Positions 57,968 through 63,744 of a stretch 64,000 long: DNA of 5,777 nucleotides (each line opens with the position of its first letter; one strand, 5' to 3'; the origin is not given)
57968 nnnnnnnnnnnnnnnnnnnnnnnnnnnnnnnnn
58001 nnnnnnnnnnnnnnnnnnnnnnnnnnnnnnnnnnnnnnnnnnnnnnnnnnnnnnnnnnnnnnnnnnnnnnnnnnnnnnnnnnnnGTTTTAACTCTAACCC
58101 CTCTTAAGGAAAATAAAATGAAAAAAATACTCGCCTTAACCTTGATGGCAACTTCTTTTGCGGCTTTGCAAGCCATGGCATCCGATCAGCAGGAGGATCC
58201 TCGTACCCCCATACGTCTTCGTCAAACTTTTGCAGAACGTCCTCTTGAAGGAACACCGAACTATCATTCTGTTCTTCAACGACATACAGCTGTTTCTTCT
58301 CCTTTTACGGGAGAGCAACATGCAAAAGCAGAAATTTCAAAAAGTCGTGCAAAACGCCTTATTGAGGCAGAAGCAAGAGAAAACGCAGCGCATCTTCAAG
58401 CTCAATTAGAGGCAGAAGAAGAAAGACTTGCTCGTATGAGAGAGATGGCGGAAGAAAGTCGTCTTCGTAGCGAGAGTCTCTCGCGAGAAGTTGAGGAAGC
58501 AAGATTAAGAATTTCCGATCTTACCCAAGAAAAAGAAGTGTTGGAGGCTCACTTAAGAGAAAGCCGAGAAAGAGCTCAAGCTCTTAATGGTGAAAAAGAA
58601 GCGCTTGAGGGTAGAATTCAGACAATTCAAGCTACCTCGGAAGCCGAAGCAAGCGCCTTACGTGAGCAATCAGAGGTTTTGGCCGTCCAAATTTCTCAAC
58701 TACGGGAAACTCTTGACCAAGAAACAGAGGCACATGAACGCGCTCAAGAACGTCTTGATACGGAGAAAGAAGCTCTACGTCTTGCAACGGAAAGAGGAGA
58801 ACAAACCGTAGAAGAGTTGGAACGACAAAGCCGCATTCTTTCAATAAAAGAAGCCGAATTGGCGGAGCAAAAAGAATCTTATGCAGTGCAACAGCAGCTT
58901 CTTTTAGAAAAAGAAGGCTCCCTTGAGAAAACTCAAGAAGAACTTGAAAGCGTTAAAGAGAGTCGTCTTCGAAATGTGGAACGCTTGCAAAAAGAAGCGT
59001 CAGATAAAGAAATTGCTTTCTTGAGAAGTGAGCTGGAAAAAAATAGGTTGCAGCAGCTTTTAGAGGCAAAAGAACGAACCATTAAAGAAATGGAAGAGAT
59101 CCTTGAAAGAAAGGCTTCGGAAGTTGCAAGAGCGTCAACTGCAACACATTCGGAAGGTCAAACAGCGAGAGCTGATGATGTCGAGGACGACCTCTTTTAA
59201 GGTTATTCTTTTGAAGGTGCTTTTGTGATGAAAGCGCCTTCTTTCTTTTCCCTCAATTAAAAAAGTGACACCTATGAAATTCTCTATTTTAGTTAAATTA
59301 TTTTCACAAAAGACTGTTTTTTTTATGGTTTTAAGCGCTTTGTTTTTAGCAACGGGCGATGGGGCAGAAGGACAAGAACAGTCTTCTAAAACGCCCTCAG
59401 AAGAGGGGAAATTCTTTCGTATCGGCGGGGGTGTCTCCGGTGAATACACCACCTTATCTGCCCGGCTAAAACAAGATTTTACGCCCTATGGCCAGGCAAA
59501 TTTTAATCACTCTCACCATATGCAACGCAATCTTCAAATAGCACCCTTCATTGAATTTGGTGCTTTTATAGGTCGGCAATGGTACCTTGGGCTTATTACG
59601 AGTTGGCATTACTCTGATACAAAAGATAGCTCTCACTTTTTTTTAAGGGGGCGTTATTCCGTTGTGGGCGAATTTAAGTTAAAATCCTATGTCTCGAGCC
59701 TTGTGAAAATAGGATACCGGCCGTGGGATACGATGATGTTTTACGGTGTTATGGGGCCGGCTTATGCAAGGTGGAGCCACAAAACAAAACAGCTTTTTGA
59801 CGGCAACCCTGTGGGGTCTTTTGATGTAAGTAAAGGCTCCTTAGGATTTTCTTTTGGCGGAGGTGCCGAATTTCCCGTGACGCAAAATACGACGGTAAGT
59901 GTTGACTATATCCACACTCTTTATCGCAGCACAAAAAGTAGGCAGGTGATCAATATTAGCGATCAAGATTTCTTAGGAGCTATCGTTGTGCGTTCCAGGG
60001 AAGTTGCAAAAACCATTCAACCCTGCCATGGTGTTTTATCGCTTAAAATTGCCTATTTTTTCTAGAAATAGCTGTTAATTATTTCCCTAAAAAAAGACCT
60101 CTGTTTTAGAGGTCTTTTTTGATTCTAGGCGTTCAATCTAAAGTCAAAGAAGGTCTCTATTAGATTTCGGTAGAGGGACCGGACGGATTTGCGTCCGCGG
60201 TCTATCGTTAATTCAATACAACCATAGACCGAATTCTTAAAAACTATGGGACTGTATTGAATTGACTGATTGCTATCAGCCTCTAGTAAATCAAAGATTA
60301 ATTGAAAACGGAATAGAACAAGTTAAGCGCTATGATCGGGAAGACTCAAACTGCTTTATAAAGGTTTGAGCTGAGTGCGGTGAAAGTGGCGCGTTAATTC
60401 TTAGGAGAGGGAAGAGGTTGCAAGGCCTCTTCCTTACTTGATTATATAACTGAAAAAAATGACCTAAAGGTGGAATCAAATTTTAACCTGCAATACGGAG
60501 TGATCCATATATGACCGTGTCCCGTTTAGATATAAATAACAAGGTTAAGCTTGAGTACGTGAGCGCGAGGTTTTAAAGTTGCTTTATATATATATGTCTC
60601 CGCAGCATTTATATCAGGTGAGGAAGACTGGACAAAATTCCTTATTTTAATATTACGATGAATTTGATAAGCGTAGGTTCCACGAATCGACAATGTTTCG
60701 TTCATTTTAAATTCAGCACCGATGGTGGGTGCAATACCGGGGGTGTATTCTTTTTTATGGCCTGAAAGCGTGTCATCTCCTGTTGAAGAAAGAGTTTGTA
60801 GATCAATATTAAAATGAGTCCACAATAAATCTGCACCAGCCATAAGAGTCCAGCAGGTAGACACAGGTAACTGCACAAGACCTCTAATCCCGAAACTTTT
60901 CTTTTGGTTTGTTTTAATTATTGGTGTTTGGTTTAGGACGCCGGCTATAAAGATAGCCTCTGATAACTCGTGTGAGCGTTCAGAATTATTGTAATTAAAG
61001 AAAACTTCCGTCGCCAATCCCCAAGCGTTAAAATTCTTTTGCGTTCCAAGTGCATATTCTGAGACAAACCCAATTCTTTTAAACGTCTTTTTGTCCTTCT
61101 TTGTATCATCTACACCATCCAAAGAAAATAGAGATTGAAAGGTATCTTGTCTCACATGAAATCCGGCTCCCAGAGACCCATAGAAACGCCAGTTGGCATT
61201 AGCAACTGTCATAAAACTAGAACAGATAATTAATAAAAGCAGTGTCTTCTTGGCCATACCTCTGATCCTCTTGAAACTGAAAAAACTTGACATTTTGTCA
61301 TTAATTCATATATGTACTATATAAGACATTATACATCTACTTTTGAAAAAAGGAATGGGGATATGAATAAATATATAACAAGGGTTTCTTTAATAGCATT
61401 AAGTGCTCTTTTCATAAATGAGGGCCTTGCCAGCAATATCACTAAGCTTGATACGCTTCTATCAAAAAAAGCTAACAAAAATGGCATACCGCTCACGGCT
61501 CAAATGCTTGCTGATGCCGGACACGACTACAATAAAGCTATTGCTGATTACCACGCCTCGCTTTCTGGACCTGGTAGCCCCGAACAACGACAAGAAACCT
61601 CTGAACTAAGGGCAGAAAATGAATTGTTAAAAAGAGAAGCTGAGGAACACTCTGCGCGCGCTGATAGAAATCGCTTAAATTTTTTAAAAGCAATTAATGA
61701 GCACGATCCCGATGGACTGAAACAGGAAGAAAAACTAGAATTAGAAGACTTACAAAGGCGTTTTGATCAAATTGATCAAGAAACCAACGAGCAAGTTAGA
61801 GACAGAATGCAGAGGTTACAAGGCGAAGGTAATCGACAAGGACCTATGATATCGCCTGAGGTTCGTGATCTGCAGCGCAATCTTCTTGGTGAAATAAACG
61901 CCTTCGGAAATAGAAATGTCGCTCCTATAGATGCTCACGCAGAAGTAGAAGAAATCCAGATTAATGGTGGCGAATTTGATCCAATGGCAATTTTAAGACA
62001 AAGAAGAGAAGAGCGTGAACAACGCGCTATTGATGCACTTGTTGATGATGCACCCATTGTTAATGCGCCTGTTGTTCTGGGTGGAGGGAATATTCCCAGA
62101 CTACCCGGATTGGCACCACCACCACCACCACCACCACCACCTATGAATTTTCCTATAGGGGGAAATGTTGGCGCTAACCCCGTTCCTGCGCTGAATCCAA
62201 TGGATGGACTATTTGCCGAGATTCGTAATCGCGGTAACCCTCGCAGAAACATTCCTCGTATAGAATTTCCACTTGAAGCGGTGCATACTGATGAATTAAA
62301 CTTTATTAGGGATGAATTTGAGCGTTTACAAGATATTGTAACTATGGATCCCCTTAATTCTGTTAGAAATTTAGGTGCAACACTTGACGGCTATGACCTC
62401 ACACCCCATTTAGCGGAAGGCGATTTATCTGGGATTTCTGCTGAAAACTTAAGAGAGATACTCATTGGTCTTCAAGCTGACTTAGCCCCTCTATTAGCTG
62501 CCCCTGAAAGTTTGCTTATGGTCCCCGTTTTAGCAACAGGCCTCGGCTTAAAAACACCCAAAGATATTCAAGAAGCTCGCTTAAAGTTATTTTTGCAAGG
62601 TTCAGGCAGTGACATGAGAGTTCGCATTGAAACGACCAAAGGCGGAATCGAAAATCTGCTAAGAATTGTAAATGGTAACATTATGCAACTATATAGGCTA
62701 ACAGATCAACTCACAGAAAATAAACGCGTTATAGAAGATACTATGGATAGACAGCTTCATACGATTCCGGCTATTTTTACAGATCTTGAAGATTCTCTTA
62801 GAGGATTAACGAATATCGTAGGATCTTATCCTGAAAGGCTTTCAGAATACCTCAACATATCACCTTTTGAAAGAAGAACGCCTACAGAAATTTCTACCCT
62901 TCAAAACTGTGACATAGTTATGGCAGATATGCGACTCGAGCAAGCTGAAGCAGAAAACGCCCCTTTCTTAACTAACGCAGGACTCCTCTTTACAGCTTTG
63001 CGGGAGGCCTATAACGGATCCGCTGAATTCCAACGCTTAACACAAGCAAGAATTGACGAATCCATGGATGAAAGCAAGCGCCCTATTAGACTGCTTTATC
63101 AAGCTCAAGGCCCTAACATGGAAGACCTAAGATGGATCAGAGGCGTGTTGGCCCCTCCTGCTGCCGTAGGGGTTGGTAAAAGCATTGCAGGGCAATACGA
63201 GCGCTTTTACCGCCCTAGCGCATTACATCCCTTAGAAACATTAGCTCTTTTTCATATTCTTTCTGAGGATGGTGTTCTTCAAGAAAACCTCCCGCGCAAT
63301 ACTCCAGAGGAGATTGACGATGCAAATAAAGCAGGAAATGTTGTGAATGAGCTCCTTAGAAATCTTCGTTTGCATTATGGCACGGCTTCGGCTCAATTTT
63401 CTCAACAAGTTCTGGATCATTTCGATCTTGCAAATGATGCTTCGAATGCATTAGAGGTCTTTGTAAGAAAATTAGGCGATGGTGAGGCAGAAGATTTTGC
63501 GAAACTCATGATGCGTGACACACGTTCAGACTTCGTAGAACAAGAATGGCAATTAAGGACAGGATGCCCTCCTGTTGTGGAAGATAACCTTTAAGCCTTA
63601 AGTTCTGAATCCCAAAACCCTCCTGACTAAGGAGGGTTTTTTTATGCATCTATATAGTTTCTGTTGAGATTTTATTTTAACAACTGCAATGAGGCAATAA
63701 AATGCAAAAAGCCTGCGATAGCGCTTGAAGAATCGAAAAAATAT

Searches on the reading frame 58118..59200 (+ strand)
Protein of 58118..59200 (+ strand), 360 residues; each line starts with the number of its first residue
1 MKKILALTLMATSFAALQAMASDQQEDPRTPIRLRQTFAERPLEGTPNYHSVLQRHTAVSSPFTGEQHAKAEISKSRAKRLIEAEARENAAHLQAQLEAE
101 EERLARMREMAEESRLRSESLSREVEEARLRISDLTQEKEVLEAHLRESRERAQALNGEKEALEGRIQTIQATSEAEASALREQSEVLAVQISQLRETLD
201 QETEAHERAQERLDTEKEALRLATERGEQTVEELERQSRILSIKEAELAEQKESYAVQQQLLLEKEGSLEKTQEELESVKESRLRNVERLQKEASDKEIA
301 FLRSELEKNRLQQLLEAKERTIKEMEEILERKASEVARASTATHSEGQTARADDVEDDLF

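Call 10: search_protein_families(library=pfam, proteins=[window:58118-59200:+], max_evalue=0.001)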
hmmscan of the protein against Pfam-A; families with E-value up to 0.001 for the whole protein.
window:58118-59200:+ (360 aa): 0 families

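Call 30: search_protein_families(library=ncbifam, proteins=[window:58118-59200:+], max_evalue=0.01)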
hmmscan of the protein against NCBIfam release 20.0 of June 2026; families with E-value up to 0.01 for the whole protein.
window:58118-59200:+ (360 aa): 2 families
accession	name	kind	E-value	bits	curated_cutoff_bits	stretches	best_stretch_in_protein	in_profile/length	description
TIGR02168.1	SMC_prok_B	equivalog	0.0051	14.6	567.35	0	70-261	326-514/1181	chromosome segregation protein SMC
TIGR04211.1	SH3_and_anchor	equivalog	0.0066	16.1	65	1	114-213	64-162/198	TIGR04211 family SH3 domain-containing protein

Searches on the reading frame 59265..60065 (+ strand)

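Call 10: search_protein_families(library=pfam, proteins=[window:59265-60065:+], max_evalue=0.001)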
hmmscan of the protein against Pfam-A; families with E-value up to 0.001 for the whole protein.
window:59265-60065:+ (266 aa): 1 family
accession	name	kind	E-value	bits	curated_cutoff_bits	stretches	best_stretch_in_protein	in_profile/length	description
PF13505.12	OMP_b-brl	-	3.1e-06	27.9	28.7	1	96-222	48-157/175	Outer membrane protein beta-barrel domain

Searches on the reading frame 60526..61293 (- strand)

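Call 10: search_protein_families(library=pfam, proteins=[window:60526-61293:-], max_evalue=0.001)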
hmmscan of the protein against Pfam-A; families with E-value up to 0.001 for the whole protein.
window:60526-61293:- (255 aa): 2 families
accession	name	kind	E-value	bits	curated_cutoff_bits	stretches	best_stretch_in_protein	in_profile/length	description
PF13505.12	OMP_b-brl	-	1.7e-05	25.5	28.7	1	18-213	2-155/175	Outer membrane protein beta-barrel domain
PF00593.30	TonB_dep_Rec_b-barrel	-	0.00045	20.6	27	1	34-211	76-241/436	TonB dependent receptor-like, beta-barrel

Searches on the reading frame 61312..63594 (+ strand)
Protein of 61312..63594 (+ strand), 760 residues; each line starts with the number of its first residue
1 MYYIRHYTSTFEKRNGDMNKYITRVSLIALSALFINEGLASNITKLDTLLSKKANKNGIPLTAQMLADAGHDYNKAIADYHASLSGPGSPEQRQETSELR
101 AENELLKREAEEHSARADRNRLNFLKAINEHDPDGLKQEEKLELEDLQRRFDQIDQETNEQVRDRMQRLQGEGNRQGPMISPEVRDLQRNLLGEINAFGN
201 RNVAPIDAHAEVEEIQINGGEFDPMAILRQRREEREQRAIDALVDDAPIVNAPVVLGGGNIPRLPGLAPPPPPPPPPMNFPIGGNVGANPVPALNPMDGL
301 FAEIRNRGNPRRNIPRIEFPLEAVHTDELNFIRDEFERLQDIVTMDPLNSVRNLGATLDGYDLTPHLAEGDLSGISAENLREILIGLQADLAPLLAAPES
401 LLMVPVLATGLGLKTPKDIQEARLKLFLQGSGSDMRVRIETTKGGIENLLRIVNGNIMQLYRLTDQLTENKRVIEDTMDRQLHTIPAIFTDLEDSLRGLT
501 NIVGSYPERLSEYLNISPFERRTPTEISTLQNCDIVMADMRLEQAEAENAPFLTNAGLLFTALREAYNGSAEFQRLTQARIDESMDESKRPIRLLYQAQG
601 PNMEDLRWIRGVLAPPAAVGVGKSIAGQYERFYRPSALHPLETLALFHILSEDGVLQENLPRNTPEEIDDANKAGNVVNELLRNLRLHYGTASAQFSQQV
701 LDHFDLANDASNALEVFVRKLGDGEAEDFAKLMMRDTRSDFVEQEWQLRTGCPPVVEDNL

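Call 10: search_protein_families(library=pfam, proteins=[window:61312-63594:+], max_evalue=0.001)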
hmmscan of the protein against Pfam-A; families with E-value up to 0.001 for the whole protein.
window:61312-63594:+ (760 aa): 0 families

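Call 24: find_encoding_contigs(protein=window:61312-63594:+, flank=10000, max_places=3)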
Protein window:61312-63594:+ (760 aa): 17 contigs read that carry it; 3 places shown.
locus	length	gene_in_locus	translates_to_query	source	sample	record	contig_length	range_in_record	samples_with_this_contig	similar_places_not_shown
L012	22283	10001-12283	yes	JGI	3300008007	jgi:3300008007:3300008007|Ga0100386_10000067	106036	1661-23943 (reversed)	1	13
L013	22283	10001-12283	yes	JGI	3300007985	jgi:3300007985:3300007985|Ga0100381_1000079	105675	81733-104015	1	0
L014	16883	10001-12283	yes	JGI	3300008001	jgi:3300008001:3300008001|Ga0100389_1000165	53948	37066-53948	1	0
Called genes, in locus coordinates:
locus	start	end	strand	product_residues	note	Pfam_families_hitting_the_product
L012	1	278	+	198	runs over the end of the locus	PF02798:GST_N, PF13409:GST_N_2, PF13417:GST_N_3, PF14497:GST_C_3, PF13410:GST_C_2, PF00043:GST_C, PF21972:Arc1p_N_like (weak)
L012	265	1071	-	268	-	PF01925:TauE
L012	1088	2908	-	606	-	PF00009:GTP_EFTU, PF01926:MMR_HSR1 (weak), PF22042:EF-G_D2, PF03144:GTP_EFTU_D2, PF00679:EFG_C, PF21018:BipA_C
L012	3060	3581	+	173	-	-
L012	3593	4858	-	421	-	PF08245:Mur_ligase_M, PF27239:FOL3_C (weak), PF02875:Mur_ligase_C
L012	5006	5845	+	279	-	PF00126:HTH_1, PF03466:LysR_substrate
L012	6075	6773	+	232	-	-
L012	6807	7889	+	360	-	-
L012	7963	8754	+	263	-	PF13505:OMP_b-brl (weak)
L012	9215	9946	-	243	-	PF13505:OMP_b-brl (weak)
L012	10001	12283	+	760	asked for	-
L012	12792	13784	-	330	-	-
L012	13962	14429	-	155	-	PF00691:OmpA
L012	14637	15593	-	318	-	PF02899:Phage_int_SAM_1, PF13102:Phage_int_SAM_5 (faint), PF13495:Phage_int_SAM_4 (faint), PF00589:Phage_integrase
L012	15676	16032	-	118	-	PF00453:Ribosomal_L20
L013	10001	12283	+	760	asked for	-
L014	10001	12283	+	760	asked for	-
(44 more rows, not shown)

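Call 30: search_protein_families(library=ncbifam, proteins=[window:61312-63594:+], max_evalue=0.01)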
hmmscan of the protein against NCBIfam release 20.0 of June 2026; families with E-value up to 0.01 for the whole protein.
window:61312-63594:+ (760 aa): 0 families
